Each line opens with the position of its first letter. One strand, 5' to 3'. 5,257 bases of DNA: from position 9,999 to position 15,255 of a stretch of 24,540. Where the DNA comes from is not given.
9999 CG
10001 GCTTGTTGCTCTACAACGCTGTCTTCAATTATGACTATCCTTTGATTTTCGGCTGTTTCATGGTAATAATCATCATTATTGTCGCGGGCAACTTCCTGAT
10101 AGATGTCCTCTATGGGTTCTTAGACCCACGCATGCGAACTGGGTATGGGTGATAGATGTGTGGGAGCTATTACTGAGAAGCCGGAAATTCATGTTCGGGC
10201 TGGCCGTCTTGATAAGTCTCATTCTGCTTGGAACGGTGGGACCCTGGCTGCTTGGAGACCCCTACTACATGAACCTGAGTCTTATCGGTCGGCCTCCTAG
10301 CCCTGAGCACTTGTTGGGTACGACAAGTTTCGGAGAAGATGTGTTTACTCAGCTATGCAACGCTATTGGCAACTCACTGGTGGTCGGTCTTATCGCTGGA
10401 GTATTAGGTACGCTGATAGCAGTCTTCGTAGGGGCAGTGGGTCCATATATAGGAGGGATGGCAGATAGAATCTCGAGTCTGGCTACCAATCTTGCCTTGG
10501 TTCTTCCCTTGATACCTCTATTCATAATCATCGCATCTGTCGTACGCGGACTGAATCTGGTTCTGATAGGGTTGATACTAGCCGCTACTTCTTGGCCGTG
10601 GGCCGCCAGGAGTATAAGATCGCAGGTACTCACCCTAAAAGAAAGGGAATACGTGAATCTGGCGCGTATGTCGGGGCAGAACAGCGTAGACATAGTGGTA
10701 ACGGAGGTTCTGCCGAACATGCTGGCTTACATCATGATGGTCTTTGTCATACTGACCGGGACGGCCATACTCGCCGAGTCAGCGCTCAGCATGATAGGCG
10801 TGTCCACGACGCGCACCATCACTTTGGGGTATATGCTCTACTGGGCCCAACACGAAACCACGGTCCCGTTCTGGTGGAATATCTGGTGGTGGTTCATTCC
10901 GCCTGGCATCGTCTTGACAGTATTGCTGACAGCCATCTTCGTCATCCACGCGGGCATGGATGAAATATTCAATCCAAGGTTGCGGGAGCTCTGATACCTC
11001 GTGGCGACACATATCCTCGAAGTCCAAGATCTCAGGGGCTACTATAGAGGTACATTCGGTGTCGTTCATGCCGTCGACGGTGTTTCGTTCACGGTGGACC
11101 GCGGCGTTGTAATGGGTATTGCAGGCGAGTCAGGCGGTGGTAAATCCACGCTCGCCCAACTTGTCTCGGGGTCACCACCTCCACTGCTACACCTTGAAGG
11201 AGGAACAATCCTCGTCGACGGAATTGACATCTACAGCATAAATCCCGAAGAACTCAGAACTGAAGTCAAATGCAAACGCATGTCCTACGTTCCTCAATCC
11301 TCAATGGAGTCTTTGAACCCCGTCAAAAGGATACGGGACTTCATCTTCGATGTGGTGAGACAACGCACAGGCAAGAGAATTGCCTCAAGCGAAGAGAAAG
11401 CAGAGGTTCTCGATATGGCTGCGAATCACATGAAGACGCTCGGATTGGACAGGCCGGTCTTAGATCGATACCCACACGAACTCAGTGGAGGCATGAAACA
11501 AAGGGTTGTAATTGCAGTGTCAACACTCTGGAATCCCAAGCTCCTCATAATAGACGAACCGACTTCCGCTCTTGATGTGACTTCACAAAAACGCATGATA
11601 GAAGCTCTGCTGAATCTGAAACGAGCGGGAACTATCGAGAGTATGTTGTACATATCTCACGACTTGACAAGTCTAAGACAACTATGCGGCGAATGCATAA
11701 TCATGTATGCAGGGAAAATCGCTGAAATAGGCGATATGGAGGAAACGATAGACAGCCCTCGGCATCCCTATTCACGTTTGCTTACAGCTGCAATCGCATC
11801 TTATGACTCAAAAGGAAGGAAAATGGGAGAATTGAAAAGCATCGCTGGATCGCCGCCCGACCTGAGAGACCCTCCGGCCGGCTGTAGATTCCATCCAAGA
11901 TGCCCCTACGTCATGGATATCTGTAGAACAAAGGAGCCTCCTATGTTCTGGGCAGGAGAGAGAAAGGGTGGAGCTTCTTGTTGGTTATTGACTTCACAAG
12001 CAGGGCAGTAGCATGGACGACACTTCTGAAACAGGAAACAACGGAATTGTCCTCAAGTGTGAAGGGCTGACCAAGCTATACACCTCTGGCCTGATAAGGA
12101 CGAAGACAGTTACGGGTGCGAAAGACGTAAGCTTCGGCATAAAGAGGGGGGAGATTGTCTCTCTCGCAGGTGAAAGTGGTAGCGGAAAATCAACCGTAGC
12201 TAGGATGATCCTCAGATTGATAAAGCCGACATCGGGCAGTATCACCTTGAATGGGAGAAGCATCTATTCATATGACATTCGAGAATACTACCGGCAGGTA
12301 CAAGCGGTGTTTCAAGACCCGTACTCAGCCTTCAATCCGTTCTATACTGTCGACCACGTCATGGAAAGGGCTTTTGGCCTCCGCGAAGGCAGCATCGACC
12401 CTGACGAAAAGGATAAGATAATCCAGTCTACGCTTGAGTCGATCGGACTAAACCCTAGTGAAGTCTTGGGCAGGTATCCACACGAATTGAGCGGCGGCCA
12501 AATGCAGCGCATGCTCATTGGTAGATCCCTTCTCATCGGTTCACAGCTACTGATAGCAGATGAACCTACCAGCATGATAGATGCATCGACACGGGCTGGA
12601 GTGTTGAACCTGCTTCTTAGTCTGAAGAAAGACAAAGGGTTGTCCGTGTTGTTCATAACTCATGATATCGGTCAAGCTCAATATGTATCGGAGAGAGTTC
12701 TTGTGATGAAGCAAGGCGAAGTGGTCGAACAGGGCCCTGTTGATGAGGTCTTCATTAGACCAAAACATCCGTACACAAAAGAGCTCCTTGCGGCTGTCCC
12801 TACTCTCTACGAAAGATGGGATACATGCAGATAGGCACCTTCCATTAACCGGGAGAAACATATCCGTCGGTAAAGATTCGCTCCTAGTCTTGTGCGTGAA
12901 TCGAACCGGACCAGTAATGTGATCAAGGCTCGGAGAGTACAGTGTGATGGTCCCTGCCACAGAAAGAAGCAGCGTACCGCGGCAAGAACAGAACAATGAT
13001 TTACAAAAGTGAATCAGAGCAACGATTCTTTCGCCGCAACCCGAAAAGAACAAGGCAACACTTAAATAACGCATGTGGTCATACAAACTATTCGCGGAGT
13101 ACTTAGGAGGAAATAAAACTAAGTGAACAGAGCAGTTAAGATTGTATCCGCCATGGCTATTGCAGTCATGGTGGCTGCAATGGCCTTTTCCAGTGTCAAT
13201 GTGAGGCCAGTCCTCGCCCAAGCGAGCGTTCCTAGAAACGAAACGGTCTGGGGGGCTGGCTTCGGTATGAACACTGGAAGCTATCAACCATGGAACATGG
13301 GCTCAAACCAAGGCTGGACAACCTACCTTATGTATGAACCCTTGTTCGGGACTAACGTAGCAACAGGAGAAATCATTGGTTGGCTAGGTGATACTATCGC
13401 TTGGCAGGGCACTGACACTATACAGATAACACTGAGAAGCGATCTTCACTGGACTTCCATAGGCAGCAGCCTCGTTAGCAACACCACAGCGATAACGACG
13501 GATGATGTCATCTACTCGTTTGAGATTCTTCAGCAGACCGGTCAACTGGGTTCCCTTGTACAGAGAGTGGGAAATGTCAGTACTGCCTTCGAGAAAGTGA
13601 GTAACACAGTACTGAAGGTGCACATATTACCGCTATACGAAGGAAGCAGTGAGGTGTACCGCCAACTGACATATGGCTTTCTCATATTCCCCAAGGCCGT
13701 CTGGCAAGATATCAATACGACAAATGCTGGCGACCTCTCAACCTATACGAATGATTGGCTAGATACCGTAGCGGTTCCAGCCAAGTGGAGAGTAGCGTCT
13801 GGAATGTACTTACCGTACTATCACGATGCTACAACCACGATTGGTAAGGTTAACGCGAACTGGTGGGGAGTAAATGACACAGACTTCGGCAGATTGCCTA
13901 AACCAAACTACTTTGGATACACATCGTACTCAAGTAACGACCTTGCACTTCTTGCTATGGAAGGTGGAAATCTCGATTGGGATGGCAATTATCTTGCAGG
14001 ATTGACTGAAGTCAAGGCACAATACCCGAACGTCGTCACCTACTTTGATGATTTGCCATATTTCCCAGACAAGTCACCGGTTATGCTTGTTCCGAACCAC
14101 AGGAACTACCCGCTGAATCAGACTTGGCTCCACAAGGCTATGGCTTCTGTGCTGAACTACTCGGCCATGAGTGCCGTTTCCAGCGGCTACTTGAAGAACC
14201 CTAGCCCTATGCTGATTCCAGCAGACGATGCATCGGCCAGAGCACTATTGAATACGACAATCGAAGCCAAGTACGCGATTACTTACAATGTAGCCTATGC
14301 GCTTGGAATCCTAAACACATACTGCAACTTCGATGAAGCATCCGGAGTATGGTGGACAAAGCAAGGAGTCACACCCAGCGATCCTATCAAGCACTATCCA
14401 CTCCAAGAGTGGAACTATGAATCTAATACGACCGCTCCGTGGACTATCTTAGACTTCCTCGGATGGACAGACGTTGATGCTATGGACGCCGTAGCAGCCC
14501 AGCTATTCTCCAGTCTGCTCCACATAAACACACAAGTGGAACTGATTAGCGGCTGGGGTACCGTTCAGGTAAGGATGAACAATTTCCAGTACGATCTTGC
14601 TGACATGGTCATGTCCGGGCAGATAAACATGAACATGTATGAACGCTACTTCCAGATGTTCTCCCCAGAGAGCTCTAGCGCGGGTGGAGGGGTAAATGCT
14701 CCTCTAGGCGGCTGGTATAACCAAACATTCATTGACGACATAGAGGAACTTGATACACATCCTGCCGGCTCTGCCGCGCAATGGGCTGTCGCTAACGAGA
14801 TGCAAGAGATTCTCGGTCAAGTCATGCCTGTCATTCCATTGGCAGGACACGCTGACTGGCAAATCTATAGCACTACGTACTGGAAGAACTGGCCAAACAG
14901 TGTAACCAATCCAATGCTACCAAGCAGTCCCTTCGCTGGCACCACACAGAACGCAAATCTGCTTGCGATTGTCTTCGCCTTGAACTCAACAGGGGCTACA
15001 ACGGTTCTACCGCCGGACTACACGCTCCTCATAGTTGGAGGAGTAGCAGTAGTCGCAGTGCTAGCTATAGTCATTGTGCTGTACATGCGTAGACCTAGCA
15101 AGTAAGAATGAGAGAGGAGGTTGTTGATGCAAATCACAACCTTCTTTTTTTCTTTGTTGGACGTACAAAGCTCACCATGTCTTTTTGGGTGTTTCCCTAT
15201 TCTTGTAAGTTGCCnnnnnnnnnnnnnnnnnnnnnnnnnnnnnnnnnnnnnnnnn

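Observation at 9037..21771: Complete phosphorolytic cellodextrin/cellobiose utilisation locus in an archaeon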

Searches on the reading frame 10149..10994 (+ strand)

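Call 3: search_protein_families(library=pfam, proteins=[window:10149-10994:+])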
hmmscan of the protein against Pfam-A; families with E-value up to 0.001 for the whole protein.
window:10149-10994:+ (281 aa): 2 families
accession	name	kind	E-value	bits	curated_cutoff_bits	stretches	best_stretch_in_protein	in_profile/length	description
PF00528.27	BPD_transp_1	-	1e-16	61.6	26.4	1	87-279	1-183/184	Binding-protein-dependent transport system inner membrane component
PF12911.12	OppC_N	-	6.4e-06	26.4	23.9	1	3-42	5-45/53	N-terminal TM domain of oligopeptide transport permease C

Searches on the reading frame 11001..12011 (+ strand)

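Call 3: search_protein_families(library=pfam, proteins=[window:11001-12011:+])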
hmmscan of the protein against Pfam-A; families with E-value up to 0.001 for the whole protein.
window:11001-12011:+ (336 aa): 2 families
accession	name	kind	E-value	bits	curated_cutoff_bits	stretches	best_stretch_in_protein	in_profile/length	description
PF00005.33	ABC_tran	-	1.6e-26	94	25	1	26-189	2-137/137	ABC transporter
PF08352.17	oligo_HPY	-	9.5e-17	61.6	27.1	1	242-308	2-65/65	Oligopeptide/dipeptide transporter, C-terminal region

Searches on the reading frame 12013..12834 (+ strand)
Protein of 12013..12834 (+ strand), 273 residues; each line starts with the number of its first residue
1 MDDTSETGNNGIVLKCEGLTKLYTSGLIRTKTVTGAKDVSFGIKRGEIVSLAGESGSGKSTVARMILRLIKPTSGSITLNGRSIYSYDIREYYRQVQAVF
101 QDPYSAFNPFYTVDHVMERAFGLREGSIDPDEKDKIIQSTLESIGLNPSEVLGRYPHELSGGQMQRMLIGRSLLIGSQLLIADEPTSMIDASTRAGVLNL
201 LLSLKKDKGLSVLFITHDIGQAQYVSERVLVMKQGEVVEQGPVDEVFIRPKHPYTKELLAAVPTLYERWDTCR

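Call 3: search_protein_families(library=pfam, proteins=[window:12013-12834:+])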
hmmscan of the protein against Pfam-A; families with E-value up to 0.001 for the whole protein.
window:12013-12834:+ (273 aa): 6 families
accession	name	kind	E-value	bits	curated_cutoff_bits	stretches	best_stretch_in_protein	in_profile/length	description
PF00005.33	ABC_tran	-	3.9e-32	112.2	25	1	37-187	2-137/137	ABC transporter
PF08352.17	oligo_HPY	-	4e-08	34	27.1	1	238-270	1-33/65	Oligopeptide/dipeptide transporter, C-terminal region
PF13401.12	AAA_22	-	7.3e-07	30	27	1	47-216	6-122/130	AAA domain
PF13191.12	AAA_16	-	0.00032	21.7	32.6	1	45-86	23-63/167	AAA ATPase domain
PF00485.24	PRK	-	0.00063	20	22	1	48-92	1-46/196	Phosphoribulokinase / Uridine kinase family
PF06414.18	Zeta_toxin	-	0.00089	19.2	22.3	0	47-98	17-63/199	Zeta toxin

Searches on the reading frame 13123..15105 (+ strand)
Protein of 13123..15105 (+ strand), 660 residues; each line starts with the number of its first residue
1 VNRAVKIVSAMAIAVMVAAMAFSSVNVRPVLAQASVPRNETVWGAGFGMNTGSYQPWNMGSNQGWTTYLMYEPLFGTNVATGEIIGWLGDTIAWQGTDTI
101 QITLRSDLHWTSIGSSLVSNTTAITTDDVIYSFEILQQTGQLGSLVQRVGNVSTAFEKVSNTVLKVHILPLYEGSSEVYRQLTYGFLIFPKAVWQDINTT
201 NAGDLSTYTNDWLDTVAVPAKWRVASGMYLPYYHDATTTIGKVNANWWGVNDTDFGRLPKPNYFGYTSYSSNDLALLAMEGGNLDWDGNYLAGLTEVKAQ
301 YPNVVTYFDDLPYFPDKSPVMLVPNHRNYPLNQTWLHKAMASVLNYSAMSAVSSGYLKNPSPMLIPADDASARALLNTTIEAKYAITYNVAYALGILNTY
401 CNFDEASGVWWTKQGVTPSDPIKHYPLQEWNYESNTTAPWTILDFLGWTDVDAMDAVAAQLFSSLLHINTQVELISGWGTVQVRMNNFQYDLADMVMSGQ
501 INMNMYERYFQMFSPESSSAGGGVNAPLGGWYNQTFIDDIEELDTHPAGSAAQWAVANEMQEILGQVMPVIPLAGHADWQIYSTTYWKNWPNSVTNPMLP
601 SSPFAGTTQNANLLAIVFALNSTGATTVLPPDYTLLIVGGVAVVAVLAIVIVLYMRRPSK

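Call 3: search_protein_families(library=pfam, proteins=[window:13123-15105:+])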
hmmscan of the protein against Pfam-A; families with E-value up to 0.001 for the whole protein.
window:13123-15105:+ (660 aa): 1 family
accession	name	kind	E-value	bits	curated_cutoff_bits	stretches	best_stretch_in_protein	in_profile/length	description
PF00496.27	SBP_bac_5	-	3.6e-08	33.4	32.4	1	97-398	16-274/368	Bacterial extracellular solute-binding proteins, family 5 Middle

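Call 8: search_solved_structures(query=window:13123-15105:+, max_evalue=0.01)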
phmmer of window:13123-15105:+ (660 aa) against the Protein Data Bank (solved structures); distinct sequences matched with E-value up to 0.01: 5.
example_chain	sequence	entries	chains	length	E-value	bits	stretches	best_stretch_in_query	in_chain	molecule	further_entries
2o7i_A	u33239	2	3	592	2.2e-22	82.5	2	33-362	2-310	Oligopeptide ABC transporter, periplasmic oligopeptide-binding protein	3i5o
4jsd_A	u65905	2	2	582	1.6e-21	79.6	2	35-362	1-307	Oligopeptide ABC transporter, periplasmic oligopeptide-binding protein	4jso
4pft_A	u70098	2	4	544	3.6e-19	71.8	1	37-348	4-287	ABC transporter substrate-binding protein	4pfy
1vr5_A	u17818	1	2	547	3.9e-19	71.7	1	38-598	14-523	oligopeptide ABC transporter, periplasmic oligopeptide-binding protein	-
4pfu_A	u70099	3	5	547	5.2e-18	68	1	37-608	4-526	ABC transporter substrate-binding protein | Mannoside ABC transport system, sugar-binding protein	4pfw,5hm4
